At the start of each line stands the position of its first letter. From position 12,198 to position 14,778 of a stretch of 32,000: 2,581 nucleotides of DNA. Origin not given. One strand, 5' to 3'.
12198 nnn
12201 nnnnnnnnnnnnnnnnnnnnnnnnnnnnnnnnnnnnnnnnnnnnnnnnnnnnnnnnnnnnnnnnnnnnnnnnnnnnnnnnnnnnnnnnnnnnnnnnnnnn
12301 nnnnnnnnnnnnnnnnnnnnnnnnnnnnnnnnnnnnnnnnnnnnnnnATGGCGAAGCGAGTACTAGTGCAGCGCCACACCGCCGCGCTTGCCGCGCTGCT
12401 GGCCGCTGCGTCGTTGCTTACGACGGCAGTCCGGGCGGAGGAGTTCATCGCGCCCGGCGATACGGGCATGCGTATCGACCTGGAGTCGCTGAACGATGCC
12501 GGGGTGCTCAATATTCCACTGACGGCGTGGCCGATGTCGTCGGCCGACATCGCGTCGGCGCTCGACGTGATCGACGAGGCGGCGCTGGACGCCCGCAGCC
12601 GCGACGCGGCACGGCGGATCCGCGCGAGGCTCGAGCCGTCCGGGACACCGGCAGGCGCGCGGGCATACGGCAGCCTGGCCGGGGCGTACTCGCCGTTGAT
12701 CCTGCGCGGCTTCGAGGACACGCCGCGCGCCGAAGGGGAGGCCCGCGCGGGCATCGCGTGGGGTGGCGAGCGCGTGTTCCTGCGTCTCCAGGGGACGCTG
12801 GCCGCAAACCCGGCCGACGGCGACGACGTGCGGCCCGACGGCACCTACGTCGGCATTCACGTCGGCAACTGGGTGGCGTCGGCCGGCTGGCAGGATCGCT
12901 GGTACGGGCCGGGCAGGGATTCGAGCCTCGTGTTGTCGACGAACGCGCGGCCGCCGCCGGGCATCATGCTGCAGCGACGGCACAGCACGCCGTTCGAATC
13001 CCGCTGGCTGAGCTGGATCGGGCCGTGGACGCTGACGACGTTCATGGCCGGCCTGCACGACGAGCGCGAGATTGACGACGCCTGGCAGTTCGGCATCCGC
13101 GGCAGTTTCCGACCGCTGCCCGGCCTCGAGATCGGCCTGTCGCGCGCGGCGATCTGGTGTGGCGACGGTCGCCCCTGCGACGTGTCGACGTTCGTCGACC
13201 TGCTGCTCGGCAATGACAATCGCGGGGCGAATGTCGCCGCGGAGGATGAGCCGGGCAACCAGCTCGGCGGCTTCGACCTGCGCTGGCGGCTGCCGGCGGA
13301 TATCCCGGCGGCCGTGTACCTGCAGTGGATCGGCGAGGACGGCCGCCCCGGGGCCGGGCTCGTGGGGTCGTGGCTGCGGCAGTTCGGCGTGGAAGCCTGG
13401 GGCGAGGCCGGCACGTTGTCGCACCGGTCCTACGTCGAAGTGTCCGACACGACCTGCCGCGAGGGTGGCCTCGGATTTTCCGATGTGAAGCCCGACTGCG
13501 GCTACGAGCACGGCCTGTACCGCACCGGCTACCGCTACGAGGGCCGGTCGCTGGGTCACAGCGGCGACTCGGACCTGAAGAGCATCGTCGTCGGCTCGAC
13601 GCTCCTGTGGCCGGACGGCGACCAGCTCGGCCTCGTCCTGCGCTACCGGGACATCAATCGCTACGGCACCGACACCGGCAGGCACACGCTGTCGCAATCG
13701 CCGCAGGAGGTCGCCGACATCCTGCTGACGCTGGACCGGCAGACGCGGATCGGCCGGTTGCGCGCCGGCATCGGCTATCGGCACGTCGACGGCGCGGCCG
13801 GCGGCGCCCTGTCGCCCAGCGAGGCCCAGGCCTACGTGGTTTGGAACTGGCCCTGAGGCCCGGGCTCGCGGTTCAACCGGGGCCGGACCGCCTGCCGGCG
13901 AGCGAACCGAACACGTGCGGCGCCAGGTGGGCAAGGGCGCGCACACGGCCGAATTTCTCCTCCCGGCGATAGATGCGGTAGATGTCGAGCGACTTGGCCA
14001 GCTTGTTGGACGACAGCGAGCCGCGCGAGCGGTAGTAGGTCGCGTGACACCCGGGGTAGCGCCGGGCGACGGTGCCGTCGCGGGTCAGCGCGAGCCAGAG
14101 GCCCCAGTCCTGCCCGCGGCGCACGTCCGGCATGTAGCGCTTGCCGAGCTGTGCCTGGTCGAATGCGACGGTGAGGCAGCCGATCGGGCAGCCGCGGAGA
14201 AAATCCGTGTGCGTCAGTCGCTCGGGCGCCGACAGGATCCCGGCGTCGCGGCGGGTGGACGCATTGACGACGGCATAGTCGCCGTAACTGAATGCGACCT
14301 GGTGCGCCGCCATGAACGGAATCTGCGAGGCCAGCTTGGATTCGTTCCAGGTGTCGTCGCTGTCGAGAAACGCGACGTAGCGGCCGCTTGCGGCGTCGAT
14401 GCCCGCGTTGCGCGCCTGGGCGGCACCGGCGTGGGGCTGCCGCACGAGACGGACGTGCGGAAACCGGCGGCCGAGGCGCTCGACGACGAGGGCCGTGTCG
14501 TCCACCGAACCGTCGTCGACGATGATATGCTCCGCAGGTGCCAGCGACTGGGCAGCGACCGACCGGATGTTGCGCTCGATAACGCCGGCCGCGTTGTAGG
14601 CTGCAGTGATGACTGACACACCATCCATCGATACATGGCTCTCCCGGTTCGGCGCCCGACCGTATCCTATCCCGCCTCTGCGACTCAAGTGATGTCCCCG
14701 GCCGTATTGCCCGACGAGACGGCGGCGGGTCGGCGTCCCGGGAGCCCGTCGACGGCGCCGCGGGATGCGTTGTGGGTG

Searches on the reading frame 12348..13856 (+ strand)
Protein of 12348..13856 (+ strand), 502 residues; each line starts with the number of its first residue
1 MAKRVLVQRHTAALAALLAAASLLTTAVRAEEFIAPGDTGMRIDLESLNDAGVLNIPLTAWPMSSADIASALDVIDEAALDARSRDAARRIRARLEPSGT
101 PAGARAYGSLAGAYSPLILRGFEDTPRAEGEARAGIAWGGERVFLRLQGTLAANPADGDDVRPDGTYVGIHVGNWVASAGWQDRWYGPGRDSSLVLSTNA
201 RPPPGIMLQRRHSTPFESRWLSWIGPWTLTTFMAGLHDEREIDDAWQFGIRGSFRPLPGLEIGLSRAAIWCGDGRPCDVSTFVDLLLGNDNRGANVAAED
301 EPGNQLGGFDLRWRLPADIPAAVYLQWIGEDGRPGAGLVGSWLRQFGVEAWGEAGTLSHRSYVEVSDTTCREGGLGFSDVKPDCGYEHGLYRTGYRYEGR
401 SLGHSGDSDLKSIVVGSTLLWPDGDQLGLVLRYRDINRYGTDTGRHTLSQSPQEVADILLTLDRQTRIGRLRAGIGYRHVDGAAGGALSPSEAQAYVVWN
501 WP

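Call 12: search_protein_families(library=pfam, proteins=[window:12348-13856:+], max_evalue=0.01)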
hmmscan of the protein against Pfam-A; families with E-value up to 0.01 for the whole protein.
window:12348-13856:+ (502 aa): 1 family
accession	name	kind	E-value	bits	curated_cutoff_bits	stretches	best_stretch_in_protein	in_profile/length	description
PF14052.12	Caps_assemb_Wzi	-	4.1e-74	250.4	30.1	1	124-451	27-344/392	Capsule assembly protein Wzi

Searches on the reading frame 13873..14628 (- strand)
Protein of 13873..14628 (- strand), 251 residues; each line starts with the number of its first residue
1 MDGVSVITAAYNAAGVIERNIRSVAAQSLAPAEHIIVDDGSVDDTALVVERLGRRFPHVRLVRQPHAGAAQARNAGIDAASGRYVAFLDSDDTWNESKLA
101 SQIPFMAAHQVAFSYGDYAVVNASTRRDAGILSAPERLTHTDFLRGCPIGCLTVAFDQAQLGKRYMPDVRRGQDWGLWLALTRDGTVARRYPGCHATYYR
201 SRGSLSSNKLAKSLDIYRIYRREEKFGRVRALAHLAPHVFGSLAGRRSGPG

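Call 12: search_protein_families(library=pfam, proteins=[window:13873-14628:-], max_evalue=0.01)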
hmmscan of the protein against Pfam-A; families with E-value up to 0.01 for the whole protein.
window:13873-14628:- (251 aa): 3 families
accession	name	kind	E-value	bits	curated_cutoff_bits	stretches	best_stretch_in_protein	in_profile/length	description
PF00535.33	Glycos_transf_2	-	8.6e-31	107.6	23.3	1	5-129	1-126/168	Glycosyl transferase family 2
PF13641.12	Glyco_tranf_2_3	-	1.6e-11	45.1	27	1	4-113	3-118/230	Glycosyltransferase like family 2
PF10111.15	Glyco_tranf_2_2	-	7.3e-09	35.9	27.3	1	7-106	3-106/276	Glycosyltransferase like family 2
